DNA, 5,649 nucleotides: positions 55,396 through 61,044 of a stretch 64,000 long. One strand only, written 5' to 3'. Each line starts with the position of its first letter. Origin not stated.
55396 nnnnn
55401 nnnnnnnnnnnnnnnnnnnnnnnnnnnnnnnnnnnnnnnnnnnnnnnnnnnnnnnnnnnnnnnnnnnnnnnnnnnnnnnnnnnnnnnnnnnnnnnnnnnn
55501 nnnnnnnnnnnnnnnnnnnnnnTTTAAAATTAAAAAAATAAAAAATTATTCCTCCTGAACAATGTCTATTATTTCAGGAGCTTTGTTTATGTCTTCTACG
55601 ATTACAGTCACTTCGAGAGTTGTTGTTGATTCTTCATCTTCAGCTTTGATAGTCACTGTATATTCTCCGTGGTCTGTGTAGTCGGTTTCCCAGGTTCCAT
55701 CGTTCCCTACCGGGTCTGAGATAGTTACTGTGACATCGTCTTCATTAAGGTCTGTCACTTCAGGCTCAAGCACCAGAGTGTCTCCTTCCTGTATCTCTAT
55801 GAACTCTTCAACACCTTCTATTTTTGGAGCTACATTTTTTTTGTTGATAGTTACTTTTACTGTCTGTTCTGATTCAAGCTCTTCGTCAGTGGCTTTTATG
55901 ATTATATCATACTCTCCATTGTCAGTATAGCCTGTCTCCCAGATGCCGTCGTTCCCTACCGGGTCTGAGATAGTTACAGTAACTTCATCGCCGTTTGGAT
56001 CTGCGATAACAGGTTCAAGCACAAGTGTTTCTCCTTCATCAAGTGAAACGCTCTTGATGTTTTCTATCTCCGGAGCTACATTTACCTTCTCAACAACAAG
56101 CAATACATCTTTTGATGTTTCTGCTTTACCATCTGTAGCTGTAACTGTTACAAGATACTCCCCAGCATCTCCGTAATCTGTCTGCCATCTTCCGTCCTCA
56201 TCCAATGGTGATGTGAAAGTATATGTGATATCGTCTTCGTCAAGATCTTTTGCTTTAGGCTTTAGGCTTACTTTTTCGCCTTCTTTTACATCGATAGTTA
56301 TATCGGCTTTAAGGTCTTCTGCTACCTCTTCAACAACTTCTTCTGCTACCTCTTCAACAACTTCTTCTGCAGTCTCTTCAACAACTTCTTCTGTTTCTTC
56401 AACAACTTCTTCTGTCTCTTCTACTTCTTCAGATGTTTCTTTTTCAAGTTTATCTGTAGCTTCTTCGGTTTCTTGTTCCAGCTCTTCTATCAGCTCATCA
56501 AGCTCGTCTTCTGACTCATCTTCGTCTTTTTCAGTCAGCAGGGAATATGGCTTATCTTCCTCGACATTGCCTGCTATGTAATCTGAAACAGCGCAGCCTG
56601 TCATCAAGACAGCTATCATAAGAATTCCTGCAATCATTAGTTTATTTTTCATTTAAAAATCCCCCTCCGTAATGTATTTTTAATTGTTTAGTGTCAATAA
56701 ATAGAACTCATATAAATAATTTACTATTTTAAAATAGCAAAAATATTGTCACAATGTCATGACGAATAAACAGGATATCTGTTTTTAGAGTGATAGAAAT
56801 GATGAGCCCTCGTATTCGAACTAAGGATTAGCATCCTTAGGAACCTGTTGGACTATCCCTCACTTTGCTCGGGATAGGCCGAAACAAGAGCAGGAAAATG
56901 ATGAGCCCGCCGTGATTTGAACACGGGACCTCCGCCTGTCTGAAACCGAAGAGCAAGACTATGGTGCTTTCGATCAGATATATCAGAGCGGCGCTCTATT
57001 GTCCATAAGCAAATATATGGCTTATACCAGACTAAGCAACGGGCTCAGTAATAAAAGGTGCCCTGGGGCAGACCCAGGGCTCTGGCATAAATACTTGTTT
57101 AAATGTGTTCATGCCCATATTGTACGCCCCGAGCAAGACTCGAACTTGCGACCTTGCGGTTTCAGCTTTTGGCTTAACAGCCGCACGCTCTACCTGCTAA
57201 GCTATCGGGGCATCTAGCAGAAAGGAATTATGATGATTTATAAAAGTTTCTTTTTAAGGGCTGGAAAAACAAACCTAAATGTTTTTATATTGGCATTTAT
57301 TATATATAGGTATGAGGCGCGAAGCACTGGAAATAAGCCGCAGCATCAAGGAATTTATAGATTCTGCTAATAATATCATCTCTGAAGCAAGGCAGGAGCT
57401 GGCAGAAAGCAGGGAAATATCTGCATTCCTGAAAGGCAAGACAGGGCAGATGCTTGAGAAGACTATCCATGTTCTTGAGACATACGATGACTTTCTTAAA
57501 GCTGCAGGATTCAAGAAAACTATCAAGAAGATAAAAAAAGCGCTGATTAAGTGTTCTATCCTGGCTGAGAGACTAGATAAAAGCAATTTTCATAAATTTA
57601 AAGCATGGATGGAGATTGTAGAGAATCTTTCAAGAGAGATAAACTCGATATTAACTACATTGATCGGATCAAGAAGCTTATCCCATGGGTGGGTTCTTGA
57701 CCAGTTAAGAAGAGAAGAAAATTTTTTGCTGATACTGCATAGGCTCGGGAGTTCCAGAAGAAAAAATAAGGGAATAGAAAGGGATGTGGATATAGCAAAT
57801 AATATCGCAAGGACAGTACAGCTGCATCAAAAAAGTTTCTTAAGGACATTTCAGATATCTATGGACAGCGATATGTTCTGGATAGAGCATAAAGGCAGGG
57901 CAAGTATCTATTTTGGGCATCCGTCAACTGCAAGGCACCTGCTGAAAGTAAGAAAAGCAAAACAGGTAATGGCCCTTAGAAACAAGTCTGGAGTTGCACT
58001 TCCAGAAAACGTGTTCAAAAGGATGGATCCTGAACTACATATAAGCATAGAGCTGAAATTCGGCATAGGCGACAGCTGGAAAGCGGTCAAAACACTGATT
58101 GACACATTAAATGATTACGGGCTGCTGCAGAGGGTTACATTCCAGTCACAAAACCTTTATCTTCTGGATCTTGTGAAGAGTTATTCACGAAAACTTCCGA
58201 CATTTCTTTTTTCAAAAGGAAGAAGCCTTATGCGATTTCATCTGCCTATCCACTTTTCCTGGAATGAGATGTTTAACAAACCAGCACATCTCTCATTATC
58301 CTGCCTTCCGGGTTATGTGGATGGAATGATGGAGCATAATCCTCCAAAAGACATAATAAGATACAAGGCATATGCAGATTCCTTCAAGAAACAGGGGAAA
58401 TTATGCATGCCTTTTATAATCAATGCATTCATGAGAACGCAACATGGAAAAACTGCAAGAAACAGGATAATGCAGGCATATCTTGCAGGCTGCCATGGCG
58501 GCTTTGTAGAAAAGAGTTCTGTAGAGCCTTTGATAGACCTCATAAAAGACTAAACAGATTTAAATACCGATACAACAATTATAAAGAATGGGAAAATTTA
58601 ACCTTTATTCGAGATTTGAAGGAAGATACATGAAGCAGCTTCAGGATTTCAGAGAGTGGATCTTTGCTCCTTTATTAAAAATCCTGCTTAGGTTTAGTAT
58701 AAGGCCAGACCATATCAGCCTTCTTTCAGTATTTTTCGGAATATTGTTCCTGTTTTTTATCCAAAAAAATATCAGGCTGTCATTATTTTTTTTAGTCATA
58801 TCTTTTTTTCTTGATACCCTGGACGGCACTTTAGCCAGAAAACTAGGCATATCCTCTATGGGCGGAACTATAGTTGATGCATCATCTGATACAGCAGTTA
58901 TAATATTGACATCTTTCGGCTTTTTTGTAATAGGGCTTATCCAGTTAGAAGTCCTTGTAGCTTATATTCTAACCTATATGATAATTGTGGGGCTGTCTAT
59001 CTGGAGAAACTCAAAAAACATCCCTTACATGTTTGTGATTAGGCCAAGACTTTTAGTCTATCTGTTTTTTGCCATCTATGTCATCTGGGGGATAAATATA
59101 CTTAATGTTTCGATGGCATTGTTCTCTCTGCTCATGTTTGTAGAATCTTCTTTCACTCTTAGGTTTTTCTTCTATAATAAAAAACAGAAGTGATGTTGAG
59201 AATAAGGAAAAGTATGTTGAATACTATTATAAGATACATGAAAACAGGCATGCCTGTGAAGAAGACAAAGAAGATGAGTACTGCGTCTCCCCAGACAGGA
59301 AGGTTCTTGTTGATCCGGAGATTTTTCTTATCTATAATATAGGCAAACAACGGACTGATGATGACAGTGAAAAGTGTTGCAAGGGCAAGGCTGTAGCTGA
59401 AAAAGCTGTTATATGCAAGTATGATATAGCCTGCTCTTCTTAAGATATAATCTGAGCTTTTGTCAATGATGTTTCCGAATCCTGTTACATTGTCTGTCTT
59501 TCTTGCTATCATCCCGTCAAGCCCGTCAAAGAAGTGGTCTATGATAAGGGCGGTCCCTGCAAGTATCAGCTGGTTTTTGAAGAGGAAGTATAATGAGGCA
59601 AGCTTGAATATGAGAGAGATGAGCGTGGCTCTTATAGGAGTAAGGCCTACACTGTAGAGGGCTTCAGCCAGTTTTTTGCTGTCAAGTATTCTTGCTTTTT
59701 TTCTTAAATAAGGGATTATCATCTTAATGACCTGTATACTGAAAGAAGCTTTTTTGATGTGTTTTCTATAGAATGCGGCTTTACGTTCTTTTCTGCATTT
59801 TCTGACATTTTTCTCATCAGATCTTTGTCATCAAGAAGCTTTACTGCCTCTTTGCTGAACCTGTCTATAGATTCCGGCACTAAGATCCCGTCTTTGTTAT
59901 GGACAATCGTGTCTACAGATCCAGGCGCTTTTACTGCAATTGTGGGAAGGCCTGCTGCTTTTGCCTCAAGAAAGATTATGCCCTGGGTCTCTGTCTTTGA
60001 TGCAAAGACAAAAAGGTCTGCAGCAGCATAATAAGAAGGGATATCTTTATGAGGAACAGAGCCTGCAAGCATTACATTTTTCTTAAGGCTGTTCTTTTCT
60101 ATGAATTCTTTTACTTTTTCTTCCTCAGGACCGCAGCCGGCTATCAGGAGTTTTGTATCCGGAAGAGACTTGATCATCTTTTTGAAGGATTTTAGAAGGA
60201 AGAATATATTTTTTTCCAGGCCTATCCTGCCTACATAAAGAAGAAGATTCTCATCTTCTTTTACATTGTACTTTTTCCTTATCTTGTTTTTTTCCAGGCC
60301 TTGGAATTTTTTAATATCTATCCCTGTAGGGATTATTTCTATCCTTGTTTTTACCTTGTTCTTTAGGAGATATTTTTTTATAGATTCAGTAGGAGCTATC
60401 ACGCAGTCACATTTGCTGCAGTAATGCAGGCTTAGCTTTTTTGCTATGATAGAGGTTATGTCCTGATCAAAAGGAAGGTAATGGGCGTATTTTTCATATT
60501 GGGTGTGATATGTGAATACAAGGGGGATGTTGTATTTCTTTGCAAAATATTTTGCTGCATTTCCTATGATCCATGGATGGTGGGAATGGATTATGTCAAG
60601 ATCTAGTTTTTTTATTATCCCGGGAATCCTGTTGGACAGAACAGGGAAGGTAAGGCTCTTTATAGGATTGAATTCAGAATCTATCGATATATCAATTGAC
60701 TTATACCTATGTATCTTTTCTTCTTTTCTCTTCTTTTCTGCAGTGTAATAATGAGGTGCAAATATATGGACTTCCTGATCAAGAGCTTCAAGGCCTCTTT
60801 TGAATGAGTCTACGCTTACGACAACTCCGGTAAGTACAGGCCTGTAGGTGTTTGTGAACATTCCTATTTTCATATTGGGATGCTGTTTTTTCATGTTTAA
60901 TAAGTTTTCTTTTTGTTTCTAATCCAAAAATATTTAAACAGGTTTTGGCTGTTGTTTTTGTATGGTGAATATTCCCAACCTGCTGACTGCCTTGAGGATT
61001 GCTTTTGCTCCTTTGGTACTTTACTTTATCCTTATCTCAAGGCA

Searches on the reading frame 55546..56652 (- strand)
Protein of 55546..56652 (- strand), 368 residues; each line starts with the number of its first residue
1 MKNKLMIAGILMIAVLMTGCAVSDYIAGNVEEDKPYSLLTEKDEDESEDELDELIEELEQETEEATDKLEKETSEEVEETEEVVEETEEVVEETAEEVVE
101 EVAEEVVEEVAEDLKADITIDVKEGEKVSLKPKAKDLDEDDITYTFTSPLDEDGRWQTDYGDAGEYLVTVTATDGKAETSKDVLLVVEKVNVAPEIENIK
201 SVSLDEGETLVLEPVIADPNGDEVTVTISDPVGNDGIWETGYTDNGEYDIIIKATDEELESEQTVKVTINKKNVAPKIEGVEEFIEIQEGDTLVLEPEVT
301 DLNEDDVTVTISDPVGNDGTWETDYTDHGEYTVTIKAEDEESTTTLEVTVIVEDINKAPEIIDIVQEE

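Call 9: search_protein_families(library=pfam, max_evalue=0.001, proteins=[window:55546-56652:-])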
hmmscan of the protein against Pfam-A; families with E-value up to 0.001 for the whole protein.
window:55546-56652:- (368 aa): 6 families
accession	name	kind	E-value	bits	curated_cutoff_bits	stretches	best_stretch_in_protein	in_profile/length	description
PF00801.26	PKD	-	1.5e-11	44.6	23.5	1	123-184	12-77/80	PKD domain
PF18981.6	InlK_D3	-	1.6e-07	31.7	25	0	322-352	43-73/75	Internalin K domain (D3/D4)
PF17963.7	Big_9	-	1e-06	30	23.6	0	118-182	9-84/89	Bacterial Ig domain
PF05345.18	He_PIG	-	3.8e-05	24.5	24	0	160-182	67-89/96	Putative Ig domain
PF13620.12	CarboxypepD_reg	-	7.2e-05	23.5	32.3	0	148-190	34-74/82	Carboxypeptidase regulatory-like domain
PF00028.23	Cadherin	-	0.00059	20.6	28.8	0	324-352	60-92/93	Cadherin domain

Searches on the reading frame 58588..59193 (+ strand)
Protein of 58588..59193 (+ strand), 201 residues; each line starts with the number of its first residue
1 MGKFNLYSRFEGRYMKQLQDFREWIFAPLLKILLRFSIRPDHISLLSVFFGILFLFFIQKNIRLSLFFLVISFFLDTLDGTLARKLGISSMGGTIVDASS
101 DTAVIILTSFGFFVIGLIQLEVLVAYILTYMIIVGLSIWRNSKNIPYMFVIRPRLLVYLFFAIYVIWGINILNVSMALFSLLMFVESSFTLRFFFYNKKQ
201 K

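Call 9: search_protein_families(library=pfam, max_evalue=0.001, proteins=[window:58588-59193:+])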
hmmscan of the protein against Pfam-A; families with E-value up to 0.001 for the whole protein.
window:58588-59193:+ (201 aa): 1 family
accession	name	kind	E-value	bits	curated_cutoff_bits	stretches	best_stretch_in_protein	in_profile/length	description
PF01066.26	CDP-OH_P_transf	-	1.1e-13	52.3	22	1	40-178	4-145/152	CDP-alcohol phosphatidyltransferase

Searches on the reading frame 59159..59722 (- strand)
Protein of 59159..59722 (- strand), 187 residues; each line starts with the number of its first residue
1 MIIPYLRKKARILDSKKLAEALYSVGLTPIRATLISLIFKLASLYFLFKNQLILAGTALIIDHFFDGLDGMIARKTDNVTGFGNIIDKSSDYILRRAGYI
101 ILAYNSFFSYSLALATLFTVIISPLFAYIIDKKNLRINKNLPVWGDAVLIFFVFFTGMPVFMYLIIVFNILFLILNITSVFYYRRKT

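Call 9: search_protein_families(library=pfam, max_evalue=0.001, proteins=[window:59159-59722:-])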
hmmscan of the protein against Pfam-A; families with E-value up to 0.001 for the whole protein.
window:59159-59722:- (187 aa): 1 family
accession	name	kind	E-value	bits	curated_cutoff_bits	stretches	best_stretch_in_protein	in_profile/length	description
PF01066.26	CDP-OH_P_transf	-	1.5e-13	51.9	22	1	32-170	7-147/152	CDP-alcohol phosphatidyltransferase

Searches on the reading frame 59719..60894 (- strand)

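Call 9: search_protein_families(library=pfam, max_evalue=0.001, proteins=[window:59719-60894:-])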
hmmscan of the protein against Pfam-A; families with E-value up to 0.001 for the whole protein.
window:59719-60894:- (391 aa): 7 families
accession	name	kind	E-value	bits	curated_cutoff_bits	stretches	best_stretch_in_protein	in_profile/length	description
PF00534.26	Glycos_transf_1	-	6.1e-43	146.8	26.4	1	202-369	2-171/172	Glycosyl transferases group 1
PF13439.12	Glyco_transf_4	-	8.7e-32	110.9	28.5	1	23-195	3-169/170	Glycosyltransferase Family 4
PF13692.12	Glyco_trans_1_4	-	6.2e-30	104.8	27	1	216-356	2-142/142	Glycosyl transferases group 1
PF13579.12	Glyco_trans_4_4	-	2.7e-10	41.2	29.7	1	22-191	1-158/158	Glycosyl transferase 4-like domain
PF20706.3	GT4-conflict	-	1.8e-05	24.4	26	1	106-333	88-323/385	Family 4 Glycosyltransferase in conflict systems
PF02350.25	Epimerase_2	-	0.0001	21.7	30.6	1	163-375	124-338/347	UDP-N-acetylglucosamine 2-epimerase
PF13524.12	Glyco_trans_1_2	-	0.00031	21.2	25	1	240-384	9-143/144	Glycosyl transferase-like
